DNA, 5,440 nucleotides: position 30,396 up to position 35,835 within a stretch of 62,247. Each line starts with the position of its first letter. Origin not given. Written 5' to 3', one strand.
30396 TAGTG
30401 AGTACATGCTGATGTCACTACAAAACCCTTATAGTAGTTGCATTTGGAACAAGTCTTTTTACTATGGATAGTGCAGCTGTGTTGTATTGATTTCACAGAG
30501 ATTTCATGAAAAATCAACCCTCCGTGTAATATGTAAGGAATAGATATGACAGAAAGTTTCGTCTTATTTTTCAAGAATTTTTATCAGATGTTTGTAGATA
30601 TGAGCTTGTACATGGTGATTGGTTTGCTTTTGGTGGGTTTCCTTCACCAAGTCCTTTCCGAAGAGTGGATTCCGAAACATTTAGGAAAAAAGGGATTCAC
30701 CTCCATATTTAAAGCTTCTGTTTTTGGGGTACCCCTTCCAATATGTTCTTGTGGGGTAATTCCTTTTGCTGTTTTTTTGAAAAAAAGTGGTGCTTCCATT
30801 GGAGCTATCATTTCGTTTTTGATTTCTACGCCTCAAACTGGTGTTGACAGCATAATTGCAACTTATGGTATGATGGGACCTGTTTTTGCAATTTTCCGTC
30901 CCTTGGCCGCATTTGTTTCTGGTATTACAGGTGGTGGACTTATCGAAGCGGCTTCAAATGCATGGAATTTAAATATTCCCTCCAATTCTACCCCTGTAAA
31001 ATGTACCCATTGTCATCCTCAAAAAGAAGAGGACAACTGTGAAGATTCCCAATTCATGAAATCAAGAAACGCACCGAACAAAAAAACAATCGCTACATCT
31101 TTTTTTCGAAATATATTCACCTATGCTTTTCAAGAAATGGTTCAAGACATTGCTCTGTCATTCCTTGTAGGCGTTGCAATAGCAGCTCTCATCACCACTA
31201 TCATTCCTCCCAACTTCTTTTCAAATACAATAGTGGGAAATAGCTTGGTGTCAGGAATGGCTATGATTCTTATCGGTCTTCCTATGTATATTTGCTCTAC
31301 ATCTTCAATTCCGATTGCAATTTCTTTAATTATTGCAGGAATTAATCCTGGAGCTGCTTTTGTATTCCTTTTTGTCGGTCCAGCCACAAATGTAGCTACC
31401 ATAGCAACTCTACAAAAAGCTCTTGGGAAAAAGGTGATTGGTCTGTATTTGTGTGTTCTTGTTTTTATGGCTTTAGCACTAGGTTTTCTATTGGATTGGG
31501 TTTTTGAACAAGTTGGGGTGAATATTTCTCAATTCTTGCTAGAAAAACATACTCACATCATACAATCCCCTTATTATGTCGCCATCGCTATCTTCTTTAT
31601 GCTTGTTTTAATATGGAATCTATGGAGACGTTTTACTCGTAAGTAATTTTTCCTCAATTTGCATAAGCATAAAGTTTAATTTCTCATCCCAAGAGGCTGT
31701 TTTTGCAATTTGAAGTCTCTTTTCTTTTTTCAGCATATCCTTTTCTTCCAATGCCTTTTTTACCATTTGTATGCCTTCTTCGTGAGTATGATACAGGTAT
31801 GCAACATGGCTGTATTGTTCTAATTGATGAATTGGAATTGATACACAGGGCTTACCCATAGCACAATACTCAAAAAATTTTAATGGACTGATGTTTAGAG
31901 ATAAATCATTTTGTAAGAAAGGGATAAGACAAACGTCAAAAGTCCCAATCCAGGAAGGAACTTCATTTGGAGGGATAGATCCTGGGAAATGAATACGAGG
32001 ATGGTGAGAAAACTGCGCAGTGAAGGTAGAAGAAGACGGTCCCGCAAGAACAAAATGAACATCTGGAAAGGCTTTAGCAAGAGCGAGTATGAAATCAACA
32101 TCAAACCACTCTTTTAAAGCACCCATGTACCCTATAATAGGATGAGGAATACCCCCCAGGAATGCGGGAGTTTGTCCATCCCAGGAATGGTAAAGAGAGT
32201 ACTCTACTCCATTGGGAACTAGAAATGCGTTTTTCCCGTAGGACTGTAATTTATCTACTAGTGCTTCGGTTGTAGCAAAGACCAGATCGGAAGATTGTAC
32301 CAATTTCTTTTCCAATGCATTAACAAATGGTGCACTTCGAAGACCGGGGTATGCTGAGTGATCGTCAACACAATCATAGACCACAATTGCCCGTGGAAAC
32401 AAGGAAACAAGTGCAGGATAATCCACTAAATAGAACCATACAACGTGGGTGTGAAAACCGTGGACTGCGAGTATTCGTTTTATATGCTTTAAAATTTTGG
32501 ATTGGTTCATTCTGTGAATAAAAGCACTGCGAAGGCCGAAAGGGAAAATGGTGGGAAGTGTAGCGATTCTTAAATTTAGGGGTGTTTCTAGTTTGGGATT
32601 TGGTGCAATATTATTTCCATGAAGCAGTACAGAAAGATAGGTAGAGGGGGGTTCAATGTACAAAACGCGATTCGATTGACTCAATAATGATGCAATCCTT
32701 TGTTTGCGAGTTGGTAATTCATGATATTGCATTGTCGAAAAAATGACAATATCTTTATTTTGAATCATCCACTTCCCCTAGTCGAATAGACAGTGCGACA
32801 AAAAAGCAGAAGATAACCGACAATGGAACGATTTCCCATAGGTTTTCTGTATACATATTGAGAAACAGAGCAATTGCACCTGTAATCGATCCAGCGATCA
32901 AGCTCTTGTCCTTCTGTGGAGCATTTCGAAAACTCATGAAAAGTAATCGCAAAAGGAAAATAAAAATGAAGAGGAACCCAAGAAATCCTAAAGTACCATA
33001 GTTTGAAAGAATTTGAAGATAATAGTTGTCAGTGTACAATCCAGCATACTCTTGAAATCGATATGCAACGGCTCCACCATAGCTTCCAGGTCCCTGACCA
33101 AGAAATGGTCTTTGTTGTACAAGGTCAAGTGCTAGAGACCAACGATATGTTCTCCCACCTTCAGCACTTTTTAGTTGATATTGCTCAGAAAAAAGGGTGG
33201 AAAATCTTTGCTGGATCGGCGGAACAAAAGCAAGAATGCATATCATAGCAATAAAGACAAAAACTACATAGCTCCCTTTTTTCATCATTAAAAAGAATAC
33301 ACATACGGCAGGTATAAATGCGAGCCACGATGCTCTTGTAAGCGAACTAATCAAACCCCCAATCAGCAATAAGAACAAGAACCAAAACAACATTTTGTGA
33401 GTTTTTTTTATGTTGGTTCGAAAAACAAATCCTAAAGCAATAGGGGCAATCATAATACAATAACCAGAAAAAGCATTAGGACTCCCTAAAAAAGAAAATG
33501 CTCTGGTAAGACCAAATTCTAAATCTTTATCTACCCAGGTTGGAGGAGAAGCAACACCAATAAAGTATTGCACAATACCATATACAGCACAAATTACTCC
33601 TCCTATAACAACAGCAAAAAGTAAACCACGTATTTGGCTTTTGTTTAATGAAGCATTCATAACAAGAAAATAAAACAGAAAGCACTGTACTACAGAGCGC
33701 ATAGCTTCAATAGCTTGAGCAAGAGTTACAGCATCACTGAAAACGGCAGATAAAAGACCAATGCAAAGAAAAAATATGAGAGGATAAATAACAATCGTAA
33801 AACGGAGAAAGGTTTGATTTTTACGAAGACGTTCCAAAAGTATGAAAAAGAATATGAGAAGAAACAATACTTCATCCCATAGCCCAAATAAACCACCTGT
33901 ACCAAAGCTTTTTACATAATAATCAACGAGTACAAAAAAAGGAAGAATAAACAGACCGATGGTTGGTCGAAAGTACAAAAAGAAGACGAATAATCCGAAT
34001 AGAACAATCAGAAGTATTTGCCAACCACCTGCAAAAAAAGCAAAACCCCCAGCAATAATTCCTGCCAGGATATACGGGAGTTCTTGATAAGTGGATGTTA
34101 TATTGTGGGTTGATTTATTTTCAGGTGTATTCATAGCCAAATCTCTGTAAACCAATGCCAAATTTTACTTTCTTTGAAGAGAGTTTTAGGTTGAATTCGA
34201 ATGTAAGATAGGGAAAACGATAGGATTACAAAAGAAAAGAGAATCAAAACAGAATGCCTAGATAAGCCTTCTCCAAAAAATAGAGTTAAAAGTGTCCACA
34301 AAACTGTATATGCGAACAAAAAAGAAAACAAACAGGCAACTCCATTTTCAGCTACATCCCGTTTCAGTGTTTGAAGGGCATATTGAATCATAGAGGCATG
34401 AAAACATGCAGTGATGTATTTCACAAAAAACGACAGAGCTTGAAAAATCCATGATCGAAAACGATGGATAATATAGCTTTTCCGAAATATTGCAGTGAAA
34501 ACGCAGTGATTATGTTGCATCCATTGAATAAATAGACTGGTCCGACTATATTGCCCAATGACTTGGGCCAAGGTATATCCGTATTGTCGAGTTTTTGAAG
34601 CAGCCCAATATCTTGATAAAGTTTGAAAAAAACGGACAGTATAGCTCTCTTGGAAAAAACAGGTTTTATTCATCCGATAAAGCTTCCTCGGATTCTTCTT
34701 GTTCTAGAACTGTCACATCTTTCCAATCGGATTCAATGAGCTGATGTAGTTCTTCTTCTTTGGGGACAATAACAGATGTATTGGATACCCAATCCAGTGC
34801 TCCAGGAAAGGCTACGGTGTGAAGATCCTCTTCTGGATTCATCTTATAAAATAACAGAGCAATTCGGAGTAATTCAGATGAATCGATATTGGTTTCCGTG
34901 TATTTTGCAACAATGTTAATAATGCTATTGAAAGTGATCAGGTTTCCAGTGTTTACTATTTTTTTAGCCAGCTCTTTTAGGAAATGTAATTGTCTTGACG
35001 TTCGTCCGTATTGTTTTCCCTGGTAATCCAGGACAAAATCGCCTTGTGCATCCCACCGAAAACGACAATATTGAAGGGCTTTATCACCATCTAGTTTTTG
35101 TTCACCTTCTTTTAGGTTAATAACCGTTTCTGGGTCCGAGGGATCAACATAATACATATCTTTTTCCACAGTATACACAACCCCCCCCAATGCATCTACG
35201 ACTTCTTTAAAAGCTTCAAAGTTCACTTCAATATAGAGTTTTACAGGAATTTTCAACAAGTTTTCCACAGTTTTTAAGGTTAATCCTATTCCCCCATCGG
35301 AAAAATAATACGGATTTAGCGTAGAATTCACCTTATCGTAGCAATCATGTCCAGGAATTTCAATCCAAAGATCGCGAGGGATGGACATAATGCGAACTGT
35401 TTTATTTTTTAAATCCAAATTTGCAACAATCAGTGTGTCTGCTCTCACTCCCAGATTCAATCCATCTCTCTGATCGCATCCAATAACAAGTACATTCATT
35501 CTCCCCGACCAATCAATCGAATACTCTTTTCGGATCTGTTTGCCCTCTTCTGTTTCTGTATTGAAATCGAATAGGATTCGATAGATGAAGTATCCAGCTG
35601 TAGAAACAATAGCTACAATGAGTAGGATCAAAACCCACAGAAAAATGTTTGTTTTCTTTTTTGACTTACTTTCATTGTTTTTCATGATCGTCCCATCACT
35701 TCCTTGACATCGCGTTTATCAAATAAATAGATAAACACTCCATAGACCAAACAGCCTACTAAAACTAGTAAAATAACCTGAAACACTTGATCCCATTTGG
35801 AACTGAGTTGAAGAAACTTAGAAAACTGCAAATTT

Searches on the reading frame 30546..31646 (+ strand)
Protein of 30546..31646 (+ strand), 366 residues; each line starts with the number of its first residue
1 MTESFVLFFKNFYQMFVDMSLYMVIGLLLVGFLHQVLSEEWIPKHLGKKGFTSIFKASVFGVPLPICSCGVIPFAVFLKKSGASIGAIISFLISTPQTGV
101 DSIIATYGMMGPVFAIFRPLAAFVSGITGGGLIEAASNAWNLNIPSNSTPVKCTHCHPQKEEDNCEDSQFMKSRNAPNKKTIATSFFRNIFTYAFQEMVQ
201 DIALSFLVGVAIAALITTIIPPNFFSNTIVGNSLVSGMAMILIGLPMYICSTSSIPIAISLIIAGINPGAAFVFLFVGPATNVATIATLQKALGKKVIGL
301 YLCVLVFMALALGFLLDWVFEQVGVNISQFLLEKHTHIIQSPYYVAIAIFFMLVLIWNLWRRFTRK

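Call 80: search_protein_families(library=pfam, proteins=[window:30546-31646:+], max_evalue=0.00001)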
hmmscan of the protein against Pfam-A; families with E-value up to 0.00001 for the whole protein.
window:30546-31646:+ (366 aa): 1 family
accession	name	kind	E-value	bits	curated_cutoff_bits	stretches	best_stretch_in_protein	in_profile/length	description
PF03773.19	ArsP_1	-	4e-46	158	32.3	2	9-316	6-292/294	Predicted permease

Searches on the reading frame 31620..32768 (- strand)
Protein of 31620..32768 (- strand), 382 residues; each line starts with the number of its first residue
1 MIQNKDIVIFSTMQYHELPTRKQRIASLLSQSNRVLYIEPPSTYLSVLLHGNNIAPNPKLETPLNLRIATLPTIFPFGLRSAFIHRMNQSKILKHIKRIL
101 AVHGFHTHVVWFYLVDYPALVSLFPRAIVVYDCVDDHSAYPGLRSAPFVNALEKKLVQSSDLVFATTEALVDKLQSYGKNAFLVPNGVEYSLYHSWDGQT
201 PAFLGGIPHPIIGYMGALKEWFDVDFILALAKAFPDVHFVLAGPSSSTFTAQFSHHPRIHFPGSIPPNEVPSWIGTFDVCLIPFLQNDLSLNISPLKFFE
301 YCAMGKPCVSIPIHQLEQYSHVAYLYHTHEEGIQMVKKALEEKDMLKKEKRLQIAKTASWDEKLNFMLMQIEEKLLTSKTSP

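Call 80: search_protein_families(library=pfam, proteins=[window:31620-32768:-], max_evalue=0.00001)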
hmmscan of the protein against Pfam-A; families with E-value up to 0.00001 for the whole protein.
window:31620-32768:- (382 aa): 2 families
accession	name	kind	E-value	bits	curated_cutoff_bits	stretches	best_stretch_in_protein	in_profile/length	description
PF13692.12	Glyco_trans_1_4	-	1.5e-09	38.7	27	1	210-315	2-110/142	Glycosyl transferases group 1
PF13439.12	Glyco_transf_4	-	1.5e-06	28.8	28.5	1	58-189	29-167/170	Glycosyltransferase Family 4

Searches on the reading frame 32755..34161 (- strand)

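Call 80: search_protein_families(library=pfam, proteins=[window:32755-34161:-], max_evalue=0.00001)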
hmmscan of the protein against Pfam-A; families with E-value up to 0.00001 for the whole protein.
window:32755-34161:- (468 aa): 1 family
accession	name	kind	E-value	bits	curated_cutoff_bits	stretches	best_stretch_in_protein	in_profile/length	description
PF04932.20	Wzy_C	-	8.6e-20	71.5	31.7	1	261-397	1-149/149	O-Antigen ligase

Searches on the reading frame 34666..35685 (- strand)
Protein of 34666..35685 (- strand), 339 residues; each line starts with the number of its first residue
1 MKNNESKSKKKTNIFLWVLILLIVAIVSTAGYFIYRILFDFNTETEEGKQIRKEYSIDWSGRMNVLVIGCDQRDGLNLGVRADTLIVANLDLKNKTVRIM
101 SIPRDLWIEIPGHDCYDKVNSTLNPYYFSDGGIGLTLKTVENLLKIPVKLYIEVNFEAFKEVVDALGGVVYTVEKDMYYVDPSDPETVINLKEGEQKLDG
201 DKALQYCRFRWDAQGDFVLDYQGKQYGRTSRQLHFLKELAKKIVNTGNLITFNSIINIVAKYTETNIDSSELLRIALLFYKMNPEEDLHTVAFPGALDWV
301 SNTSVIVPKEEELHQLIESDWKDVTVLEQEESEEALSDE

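Call 80: search_protein_families(library=pfam, proteins=[window:34666-35685:-], max_evalue=0.00001)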
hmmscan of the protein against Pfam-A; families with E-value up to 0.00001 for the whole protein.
window:34666-35685:- (339 aa): 1 family
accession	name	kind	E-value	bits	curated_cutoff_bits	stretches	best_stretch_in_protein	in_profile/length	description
PF03816.19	LytR_cpsA_psr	-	1.6e-37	129.4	24.6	1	81-243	1-148/150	LytR_cpsA_psr family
